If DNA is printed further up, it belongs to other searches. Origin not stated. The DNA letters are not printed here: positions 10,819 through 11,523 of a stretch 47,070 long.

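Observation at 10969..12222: Rosetta-stone fusion of a HAD phosphatase to a DPPR-synthase-like UbiA enzyme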

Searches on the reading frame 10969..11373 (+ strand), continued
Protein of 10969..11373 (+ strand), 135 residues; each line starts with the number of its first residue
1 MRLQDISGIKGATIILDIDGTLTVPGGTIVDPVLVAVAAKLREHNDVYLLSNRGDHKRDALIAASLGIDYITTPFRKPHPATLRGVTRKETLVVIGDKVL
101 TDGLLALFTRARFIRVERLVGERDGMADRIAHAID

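Call 84: fold_search(model_id=the predicted structure, library=pdb)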
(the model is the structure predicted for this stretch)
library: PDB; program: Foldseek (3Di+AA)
matches with E <= 10: 1134; with E <= 0.001: 0
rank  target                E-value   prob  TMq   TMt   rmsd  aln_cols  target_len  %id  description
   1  6d2v_B                3.3e-03  0.96  0.35  0.18   5.2        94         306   21  Apo Structure of TerB, an NADP Dependent Oxidoreductase in the Terfestatin Biosynthesis Pathway (released 2018-06-13)
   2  4knv_B                4.0e-03  1.00  0.54  0.31   6.2       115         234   18  The crystal structure of APO HUMAN HDHD4 FROM SE-MAD (released 2013-06-26)
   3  3i76_A                4.3e-03  1.00  0.55  0.34   2.8       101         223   17  The crystal structure of the orthorhombic form of the putative HAD-hydrolase YfnB from Bacillus subtilis bound to magn (released 2009-07-21)
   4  3i76_B                6.4e-03  1.00  0.60  0.35   2.6       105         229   16  The crystal structure of the orthorhombic form of the putative HAD-hydrolase YfnB from Bacillus subtilis bound to magn (released 2009-07-21)
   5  3ed5                  8.3e-03  1.00  0.56  0.33   2.9       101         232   17  The crystal structure of YfnB from Bacillus subtilis subsp. subtilis str. 168 (released 2008-09-16)
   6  3i76_C                1.1e-02  1.00  0.56  0.33   2.8       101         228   17  The crystal structure of the orthorhombic form of the putative HAD-hydrolase YfnB from Bacillus subtilis bound to magn (released 2009-07-21)
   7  4knv_A                1.1e-02  1.00  0.48  0.27   3.6        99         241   21  The crystal structure of APO HUMAN HDHD4 FROM SE-MAD (released 2013-06-26)
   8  6nd7_A                1.1e-02  0.95  0.38  0.19   6.1        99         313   17  The crystal structure of TerB co-crystallized with polyporic acid (released 2019-12-18)
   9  4xrp_A                1.3e-02  0.99  0.56  0.27   4.0       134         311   16  Structure of the Pnkp1/Rnl/Hen1 RNA repair complex (released 2015-04-22)
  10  4i9f_A                1.7e-02  0.51  0.28  0.13  12.6       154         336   17  Crystal structure of glycerol phosphate phosphatase Rv1692 from Mycobacterium tuberculosis in complex with calcium (released 2013-07-10)
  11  6i5x_A                2.5e-02  0.94  0.32  0.17   7.0        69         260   19  Crystal structure of Aspergillus fumigatus phosphomannomutase (released 2019-11-27)
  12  2voy_I                3.1e-02  0.93  0.48  0.48   5.3       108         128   17  CryoEM model of CopA, the copper transporting ATPase from Archaeoglobus fulgidus (released 2009-05-26)
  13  9buo_B                3.3e-02  0.93  0.49  0.18   6.2       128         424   15  CryoEM structure of DPOR in the presence of ADP-AlF3 (released 2025-05-07)
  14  3qnm                  3.5e-02  0.99  0.58  0.34   5.2       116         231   22  Haloalkane Dehalogenase Family Member from Bacteroides thetaiotaomicron of Unknown Function (released 2011-03-30)
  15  1zjj_A                3.5e-02  0.38  0.28  0.17  11.1       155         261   12  Crystal structure of hypothetical protein PH1952 from Pyrococcus horikoshii OT3 (released 2006-04-29)
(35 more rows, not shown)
